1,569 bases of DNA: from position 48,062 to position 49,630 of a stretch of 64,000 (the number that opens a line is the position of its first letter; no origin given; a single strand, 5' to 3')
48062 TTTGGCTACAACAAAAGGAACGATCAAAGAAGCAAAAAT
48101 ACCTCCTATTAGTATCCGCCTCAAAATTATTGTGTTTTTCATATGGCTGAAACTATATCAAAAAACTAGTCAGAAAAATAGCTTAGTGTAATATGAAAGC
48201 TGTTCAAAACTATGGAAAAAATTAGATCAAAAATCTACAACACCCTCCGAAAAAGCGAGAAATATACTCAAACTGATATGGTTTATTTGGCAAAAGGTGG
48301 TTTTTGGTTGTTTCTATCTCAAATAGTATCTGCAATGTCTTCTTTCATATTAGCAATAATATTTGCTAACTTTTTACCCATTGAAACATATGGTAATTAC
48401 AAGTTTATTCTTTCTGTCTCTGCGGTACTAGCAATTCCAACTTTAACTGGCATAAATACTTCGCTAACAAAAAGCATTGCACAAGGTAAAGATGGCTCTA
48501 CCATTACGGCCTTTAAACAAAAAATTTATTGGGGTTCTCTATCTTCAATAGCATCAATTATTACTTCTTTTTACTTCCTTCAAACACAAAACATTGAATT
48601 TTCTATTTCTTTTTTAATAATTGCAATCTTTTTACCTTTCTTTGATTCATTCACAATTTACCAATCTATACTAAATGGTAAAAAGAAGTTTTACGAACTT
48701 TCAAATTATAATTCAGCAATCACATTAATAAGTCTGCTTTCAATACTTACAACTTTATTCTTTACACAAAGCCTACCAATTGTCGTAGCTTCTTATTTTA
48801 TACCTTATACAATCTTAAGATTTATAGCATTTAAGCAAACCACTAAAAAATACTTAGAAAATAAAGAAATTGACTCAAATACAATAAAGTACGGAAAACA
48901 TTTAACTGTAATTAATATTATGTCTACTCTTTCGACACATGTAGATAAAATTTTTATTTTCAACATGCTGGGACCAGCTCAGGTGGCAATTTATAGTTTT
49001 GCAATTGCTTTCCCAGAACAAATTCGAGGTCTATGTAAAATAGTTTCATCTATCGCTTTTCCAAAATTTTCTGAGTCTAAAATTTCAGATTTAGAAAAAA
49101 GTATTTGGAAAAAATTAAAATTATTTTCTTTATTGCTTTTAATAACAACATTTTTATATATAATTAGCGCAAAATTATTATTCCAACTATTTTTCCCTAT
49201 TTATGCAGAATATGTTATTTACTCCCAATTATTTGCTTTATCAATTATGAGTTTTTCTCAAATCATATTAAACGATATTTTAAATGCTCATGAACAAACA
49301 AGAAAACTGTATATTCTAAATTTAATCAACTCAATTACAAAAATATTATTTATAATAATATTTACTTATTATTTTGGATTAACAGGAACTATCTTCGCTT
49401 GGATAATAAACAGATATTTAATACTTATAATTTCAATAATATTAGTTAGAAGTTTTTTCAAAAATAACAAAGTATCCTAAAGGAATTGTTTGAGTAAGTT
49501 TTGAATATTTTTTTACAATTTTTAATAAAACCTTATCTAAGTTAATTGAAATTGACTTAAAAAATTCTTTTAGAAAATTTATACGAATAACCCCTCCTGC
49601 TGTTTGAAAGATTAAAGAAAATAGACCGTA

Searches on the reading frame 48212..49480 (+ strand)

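Call 110: search_protein_families(library=pfam, proteins=[window:48212-49480:+], max_evalue=0.001)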
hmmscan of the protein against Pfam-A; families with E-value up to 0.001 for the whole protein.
window:48212-49480:+ (422 aa): 1 family
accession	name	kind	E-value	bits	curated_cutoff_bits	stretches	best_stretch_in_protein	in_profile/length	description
PF01943.22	Polysacc_synt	-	5.8e-21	75.6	28.2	1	26-288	1-272/274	Polysaccharide biosynthesis protein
